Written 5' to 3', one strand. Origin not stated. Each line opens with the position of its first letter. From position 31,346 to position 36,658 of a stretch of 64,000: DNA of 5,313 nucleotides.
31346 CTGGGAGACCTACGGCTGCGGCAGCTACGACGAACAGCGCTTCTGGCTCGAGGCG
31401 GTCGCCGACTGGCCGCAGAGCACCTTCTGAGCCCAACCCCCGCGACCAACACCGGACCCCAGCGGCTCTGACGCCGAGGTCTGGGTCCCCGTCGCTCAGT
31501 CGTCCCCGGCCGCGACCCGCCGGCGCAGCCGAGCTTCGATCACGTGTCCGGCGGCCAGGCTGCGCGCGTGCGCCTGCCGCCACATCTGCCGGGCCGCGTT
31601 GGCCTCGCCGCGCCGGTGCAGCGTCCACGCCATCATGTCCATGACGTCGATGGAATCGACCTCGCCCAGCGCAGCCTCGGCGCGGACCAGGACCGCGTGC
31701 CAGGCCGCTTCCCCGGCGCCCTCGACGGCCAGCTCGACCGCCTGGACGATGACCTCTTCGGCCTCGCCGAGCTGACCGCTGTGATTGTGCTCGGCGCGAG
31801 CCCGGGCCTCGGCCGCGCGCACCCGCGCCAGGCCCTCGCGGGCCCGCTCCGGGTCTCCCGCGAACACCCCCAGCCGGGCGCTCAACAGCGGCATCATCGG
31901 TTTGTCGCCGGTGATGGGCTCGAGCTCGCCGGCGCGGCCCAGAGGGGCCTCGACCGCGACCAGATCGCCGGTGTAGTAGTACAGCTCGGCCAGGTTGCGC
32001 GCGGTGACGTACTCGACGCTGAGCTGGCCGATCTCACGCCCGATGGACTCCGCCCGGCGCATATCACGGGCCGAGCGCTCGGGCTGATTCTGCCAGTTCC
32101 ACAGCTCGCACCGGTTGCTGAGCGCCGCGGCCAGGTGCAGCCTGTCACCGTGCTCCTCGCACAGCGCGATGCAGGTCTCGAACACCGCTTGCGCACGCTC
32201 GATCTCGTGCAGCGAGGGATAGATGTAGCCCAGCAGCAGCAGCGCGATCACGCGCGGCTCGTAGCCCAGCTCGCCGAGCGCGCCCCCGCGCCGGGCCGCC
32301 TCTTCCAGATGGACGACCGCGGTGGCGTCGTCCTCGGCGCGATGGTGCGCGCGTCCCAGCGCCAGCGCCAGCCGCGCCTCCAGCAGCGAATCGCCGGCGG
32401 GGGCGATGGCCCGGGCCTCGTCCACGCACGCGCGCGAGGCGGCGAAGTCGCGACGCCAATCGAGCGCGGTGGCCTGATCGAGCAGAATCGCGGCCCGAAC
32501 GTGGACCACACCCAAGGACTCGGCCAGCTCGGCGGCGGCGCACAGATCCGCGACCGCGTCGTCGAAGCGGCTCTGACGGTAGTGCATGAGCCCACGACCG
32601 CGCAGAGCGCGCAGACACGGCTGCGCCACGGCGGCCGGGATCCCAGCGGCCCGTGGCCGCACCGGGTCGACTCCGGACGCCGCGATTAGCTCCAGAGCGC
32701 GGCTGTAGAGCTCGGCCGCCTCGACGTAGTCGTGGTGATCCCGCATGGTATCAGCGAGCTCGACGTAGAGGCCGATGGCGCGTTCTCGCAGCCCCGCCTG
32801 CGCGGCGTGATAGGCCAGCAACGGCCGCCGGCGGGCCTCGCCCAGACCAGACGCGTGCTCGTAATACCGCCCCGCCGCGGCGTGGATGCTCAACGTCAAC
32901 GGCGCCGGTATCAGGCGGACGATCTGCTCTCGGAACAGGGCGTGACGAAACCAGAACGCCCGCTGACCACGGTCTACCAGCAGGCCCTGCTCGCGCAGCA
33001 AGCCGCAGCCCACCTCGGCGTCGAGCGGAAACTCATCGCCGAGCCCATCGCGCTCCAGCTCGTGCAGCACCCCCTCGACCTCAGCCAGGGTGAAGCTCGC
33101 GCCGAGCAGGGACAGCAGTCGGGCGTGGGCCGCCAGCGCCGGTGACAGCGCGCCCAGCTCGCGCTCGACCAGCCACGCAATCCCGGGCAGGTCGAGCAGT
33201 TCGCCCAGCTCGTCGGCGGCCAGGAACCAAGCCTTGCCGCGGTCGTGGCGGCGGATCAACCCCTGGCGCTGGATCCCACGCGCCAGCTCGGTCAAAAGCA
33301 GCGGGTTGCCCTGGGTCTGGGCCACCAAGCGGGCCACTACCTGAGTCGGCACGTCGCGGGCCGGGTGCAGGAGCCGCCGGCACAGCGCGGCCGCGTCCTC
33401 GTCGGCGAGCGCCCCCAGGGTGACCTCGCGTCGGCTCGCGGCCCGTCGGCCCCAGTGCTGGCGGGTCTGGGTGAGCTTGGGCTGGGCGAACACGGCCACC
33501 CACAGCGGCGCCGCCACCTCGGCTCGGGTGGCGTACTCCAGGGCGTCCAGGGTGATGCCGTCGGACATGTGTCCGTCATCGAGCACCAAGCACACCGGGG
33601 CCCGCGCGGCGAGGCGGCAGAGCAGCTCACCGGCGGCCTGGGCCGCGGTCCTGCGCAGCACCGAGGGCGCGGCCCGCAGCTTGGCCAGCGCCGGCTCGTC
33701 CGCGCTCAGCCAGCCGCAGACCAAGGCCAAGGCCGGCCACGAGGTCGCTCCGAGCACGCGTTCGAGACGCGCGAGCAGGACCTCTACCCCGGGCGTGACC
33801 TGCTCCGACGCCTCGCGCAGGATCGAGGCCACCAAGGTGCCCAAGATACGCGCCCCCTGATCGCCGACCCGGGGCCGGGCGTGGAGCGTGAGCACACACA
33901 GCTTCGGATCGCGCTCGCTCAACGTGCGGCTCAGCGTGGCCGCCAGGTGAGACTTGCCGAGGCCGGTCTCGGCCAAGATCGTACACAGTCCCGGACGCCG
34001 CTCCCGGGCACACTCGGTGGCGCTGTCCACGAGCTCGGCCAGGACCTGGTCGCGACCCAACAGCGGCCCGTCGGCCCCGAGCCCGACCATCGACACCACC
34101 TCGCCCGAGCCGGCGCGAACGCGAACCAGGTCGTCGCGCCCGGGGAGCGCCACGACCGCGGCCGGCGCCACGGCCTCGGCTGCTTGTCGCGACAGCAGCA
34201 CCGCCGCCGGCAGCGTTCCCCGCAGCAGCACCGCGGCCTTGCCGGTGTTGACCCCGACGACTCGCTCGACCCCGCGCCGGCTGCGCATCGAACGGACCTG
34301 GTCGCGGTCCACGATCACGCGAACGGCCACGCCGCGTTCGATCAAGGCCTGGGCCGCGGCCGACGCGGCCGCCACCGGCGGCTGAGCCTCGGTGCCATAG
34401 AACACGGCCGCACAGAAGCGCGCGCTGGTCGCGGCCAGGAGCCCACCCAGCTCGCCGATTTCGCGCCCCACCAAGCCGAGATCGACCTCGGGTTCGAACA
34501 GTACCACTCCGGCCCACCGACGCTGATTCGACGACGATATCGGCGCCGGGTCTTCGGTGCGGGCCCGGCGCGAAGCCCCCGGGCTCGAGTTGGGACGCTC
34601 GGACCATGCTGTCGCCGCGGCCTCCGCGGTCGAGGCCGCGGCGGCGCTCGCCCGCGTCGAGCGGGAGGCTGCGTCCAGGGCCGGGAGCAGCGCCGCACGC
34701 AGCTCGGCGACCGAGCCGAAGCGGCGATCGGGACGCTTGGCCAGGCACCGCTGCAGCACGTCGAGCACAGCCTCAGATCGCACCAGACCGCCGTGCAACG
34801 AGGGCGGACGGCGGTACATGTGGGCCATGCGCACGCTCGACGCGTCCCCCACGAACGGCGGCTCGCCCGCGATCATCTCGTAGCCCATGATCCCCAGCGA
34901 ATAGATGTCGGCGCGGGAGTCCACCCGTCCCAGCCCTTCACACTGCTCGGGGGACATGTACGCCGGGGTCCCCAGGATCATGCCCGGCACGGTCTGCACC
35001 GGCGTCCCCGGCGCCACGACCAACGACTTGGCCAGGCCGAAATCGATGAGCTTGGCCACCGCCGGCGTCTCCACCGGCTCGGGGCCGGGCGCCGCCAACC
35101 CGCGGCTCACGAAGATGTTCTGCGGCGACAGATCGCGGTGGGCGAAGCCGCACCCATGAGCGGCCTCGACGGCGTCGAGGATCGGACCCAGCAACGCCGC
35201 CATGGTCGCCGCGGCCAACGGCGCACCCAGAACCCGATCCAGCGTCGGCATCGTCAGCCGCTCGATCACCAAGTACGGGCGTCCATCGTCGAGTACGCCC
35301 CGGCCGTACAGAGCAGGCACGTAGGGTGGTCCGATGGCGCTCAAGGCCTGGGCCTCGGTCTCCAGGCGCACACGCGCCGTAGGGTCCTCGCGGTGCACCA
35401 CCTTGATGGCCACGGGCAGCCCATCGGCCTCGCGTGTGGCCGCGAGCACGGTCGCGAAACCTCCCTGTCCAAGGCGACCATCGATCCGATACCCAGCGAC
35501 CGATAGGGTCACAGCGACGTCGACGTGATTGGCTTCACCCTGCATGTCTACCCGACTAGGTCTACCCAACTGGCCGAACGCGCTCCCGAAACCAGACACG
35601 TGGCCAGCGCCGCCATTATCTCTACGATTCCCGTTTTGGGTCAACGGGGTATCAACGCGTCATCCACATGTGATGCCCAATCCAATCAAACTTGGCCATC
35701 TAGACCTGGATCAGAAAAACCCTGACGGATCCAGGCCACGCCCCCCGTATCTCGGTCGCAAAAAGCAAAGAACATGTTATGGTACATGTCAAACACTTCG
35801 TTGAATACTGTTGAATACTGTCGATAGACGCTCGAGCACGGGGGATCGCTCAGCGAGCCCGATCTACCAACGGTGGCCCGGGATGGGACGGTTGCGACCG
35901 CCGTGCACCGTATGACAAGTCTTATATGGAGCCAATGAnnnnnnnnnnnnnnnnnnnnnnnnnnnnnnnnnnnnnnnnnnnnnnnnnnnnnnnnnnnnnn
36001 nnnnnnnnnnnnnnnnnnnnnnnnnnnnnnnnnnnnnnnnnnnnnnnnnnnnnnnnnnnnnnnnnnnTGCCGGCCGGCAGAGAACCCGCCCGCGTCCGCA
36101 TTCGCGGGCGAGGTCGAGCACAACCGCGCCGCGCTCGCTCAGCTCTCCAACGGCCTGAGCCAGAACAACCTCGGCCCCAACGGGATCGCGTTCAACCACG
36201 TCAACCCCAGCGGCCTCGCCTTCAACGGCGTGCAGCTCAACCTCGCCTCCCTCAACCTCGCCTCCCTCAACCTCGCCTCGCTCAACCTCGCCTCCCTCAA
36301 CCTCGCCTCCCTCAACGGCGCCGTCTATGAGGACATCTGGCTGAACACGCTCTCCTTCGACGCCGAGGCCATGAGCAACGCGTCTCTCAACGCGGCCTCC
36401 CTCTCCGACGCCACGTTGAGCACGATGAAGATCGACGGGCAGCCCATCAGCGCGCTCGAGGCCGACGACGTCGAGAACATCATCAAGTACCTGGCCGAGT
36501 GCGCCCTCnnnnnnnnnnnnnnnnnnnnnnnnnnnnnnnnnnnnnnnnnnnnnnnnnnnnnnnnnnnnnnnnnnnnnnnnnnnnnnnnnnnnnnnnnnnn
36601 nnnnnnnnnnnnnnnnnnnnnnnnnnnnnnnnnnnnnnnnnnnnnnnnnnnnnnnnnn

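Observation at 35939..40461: Secreted pentapeptide/RCC1/DNRLRE lipoprotein with hypervariable-looking 15-bp x5 repeat, co-transcribed with a Ser/Thr kinase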

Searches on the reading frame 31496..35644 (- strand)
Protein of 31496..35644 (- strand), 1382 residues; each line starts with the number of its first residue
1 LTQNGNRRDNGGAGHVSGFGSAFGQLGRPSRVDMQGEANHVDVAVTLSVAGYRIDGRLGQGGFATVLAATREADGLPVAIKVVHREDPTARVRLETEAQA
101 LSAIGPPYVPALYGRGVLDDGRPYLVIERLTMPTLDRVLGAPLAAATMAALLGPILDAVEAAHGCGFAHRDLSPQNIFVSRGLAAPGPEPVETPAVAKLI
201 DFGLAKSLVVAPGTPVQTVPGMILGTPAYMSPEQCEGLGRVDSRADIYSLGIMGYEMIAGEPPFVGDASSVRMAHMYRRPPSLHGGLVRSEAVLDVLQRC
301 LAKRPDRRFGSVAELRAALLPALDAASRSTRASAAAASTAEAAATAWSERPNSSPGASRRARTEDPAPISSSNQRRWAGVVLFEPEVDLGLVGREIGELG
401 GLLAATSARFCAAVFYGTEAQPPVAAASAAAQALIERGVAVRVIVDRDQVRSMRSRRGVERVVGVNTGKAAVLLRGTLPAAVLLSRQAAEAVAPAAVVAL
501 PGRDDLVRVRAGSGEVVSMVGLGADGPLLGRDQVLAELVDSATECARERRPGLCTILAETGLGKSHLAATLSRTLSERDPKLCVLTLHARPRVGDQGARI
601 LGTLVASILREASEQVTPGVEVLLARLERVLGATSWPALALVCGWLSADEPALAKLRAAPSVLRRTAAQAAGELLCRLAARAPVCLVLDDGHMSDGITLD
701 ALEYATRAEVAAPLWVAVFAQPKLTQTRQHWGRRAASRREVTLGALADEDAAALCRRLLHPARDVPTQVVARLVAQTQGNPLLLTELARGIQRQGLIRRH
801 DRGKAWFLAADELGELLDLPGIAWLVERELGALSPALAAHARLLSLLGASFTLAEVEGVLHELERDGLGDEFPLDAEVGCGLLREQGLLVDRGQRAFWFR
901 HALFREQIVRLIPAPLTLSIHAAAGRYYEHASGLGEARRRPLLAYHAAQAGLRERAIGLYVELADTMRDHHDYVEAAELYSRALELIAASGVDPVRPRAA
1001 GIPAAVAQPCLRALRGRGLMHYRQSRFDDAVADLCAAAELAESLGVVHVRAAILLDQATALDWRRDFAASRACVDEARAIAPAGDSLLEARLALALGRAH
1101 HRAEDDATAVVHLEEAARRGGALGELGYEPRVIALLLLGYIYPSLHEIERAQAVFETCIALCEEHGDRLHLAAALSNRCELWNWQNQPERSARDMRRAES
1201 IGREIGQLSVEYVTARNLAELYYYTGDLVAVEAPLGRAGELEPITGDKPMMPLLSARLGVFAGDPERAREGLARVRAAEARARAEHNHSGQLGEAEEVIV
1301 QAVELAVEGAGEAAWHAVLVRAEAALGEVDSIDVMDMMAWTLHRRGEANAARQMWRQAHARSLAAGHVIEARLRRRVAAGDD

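Call 25: search_protein_families(library=pfam, proteins=[window:31496-35644:-], max_evalue=0.01)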
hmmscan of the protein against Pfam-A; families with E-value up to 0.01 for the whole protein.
window:31496-35644:- (1382 aa): 9 families
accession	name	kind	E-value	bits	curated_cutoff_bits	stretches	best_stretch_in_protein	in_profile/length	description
PF00069.31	Pkinase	-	7.2e-33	114.5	31.7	1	52-310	1-253/263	Protein kinase domain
PF07714.23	PK_Tyr_Ser-Thr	-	2.8e-20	73.1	23.1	1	55-309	4-249/258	Protein tyrosine and serine/threonine kinase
PF13191.12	AAA_16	-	6.4e-09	37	32.6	1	528-708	2-158/167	AAA ATPase domain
PF13424.12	TPR_12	-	1.1e-05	26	30.1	1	1051-1118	3-73/77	Tetratricopeptide repeat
PF07719.23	TPR_2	-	5.7e-05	23.4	27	0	960-986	4-30/34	Tetratricopeptide repeat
PF13401.12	AAA_22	-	0.00037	21.3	27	1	550-657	4-65/130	AAA domain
PF13181.12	TPR_8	-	0.0029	18.1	25.7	0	1134-1164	3-33/34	Tetratricopeptide repeat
PF05729.18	NACHT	-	0.0074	16.6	26.7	0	558-631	7-84/167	NACHT domain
PF00515.34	TPR_1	-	0.0099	16.1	27.8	0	1012-1033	2-23/34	Tetratricopeptide repeat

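Call 71: search_protein_families(library=padloc, proteins=[window:31496-35641:-], max_evalue=0.001)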
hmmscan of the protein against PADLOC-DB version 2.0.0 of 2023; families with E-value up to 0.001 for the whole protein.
window:31496-35641:- (1381 aa): 31 families (the best 25 are shown)
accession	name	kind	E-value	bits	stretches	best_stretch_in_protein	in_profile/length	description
PDLC04042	PD-T4-6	-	3.8e-56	188.9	1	48-333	8-281/292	-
PDLC04061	PD-T4-6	-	1.1e-55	188.1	1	46-356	13-313/510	-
PDLC04053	PD-T4-6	-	1.4e-55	187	1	47-339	7-290/311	-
PDLC04138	mad6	-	4.1e-50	169.4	1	51-339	53-331/659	mads_6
PDLC04041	PD-T4-6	-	2.4e-48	163.5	1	34-341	12-313/443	-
PDLC04054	PD-T4-6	-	9.8e-47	158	1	47-378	8-320/347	-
PDLC04043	PD-T4-6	-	2.9e-46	156.5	1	47-338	13-294/452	-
PDLC04052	PD-T4-6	-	4.2e-44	149.6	1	51-379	11-330/496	-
PDLC04039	PD-T4-6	-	1.8e-42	143.9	1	48-363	13-320/458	-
PDLC04047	PD-T4-6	-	6.5e-41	138.5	1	49-328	10-279/327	-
PDLC04060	PD-T4-6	-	7.9e-37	125.3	1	50-332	9-280/486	-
PDLC04040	PD-T4-6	-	6.5e-35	118.9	1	57-362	2-302/547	-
PDLC04048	PD-T4-6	-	6.1e-34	115.9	1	50-325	11-276/354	-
PDLC04057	PD-T4-6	-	1.3e-32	111.4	1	50-336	9-285/443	-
PDLC04064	PD-T4-6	-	1.1e-30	104.9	1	47-318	18-277/369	-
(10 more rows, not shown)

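Call 72: search_protein_families(library=ncbifam, proteins=[window:31496-35641:-], max_evalue=0.01)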
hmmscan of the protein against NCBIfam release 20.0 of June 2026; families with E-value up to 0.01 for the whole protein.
window:31496-35641:- (1381 aa): 9 families
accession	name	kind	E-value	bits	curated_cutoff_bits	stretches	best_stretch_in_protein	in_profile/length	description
NF033483.0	PknB_PASTA_kin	equivalog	1.2e-49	169.8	450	1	51-362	9-306/563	Stk1 family PASTA domain-containing Ser/Thr kinase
TIGR03903.1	TOMM_kin_cyc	equivalog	8.3e-43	146.5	705.75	2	77-334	6-265/1267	TOMM system kinase/cyclase fusion protein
NF052427.1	StpK7MSMEG_1200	equivalog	1.7e-35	122.6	900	1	50-341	8-288/601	serine/threonine protein kinase StpK7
NF047741.1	antiphage_MADS6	equivalog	8.2e-30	103.9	460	2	143-341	297-480/612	methylation-associated defense system protein kinase MAD6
NF053615.1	SerThrKinAfsKStmc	equivalog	1.8e-20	73.2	1300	1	51-371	15-317/809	protein serine/threonine kinase AfsK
NF038150.1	lanthi_synth_IV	equivalog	8.3e-17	60.8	650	1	88-350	234-489/851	class IV lanthionine synthetase LanL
NF009651.0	PRK13184.1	equivalog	1.8e-11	42.8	839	1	153-332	121-301/932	serine/threonine-protein kinase PknD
NF043056.1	T4SS_LegK1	equivalog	9.1e-06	24.5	550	1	165-250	209-277/516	Dot/Icm T4SS effector kinase LegK1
NF038151.1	lanthi_synth_III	equivalog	0.0004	18.9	575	1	88-258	265-424/833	class III lanthionine synthetase LanKC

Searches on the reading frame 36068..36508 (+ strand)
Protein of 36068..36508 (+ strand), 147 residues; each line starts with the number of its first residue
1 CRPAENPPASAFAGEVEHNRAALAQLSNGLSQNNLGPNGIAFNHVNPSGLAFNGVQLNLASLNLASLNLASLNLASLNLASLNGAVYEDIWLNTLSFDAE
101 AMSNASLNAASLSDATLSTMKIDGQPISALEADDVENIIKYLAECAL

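Call 8: search_protein_families(library=pfam, proteins=[window:36089-36460:+], max_evalue=10)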
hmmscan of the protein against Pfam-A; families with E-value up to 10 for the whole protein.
window:36089-36460:+ (124 aa): 3 families
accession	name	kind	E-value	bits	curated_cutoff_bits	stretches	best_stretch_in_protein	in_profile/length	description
PF13599.13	Pentapeptide_4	-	0.0016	18.9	38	2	69-115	7-53/78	Pentapeptide repeat region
PF25296.1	Decapeptide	-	0.031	14.6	45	1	58-112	10-64/74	Decapeptide repeat region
PF00805.28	Pentapeptide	-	2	8.5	20.2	1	96-110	19-33/40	Pentapeptide repeats (8 copies)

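Call 44: search_solved_structures(query=window:36098-36445:+, max_evalue=10, show_alignments=2)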
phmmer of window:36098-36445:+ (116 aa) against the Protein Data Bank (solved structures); distinct sequences matched with E-value up to 10: 16.
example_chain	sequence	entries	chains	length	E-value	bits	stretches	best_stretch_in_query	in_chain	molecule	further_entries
2j8k_A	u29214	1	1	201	6.5e-05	26.6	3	28-109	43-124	NP275-NP276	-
4yfo_A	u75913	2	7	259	0.00064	23.4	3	39-113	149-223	beta1_ex1 | 6beta1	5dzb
5dqa_A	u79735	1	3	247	0.0038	20.9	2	35-116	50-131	t3284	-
4yei_A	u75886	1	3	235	0.0063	20.2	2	39-99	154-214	beta1mut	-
7muc_AG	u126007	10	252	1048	0.008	19.9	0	42-108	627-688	IcmE protein | IcmE (DotG)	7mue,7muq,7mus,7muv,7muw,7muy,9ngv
9ngw_A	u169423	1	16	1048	0.008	19.9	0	42-108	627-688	IcmE (DotG)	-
4yc5_A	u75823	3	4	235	0.011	19.5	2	36-111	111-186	beta1 | beta1 protein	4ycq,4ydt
2j8i_A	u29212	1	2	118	0.013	19.2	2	28-106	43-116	NP275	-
5di5_A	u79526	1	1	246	0.02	18.6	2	35-77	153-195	beta1 t801 loop variant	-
3du1_X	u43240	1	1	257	0.065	17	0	42-82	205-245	All3740 protein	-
5dn0_A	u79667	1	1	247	0.066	16.9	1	38-82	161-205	beta1 t1555 loop variant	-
5dra_A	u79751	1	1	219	0.079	16.7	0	36-103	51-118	3beta1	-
5dns_A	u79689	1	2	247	0.15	15.8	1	38-85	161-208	t1428 beta1 loop design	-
2f3l_A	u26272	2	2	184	0.49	14.2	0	32-102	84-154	RFR-Domain | pentapeptide repeat protein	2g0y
3v2g_A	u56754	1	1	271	0.51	14.1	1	9-39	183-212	3-oxoacyl-[acyl-carrier-protein] reductase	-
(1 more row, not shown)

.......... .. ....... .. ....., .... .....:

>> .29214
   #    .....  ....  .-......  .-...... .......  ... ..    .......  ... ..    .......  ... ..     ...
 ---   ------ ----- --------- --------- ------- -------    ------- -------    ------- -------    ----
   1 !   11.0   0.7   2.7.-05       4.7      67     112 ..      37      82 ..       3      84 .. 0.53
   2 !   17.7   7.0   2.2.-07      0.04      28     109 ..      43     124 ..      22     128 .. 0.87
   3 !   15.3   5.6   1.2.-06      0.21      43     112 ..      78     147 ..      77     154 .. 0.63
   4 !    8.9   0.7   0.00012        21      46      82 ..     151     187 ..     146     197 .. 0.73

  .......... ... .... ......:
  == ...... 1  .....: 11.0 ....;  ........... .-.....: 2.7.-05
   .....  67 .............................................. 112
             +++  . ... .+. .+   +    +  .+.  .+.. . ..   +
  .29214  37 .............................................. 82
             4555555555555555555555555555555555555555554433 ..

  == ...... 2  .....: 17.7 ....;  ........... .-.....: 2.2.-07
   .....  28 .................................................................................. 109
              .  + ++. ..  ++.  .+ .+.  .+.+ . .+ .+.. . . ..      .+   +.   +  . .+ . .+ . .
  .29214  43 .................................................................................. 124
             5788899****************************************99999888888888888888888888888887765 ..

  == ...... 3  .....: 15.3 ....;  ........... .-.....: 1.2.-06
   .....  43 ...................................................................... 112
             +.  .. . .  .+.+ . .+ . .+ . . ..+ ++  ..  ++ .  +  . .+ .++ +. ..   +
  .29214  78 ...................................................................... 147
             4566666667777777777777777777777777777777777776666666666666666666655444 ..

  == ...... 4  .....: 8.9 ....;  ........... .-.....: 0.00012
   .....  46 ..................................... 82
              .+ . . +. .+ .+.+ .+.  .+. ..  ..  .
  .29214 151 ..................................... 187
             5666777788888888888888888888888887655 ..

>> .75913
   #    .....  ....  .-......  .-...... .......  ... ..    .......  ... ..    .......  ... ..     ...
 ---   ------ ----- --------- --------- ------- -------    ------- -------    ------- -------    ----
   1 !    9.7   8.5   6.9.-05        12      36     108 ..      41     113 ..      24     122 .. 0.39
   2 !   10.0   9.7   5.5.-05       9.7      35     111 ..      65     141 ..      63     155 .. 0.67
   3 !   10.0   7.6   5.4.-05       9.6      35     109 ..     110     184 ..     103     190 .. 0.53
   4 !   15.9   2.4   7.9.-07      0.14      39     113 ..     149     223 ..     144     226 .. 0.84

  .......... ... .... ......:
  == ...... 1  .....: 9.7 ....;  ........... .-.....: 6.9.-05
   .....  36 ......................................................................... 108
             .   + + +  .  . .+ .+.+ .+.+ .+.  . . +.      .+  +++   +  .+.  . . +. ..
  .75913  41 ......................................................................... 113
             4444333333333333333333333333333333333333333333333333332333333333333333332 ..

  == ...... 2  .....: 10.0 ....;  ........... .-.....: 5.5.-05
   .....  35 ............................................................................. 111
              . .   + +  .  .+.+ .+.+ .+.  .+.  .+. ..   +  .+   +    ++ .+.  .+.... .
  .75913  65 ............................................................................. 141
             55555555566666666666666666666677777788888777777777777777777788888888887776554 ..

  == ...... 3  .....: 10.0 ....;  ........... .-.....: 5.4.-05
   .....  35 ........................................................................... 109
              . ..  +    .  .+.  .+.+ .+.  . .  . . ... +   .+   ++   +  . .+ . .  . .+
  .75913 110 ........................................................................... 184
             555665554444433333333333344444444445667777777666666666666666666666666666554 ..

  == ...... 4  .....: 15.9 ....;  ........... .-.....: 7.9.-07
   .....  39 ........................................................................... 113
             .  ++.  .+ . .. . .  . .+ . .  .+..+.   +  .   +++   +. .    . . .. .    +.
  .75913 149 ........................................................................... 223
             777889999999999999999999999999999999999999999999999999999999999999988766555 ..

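Call 67: search_protein_families(library=pfam, proteins=[window:36068-36508:+], max_evalue=1)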
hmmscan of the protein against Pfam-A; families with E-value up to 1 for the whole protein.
seq(147 aa): 2 families
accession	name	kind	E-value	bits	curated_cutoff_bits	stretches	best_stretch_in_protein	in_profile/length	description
PF13599.13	Pentapeptide_4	-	0.0022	18.4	38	1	76-124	7-55/78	Pentapeptide repeat region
PF25296.1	Decapeptide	-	0.045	14.1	45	1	65-120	10-65/74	Decapeptide repeat region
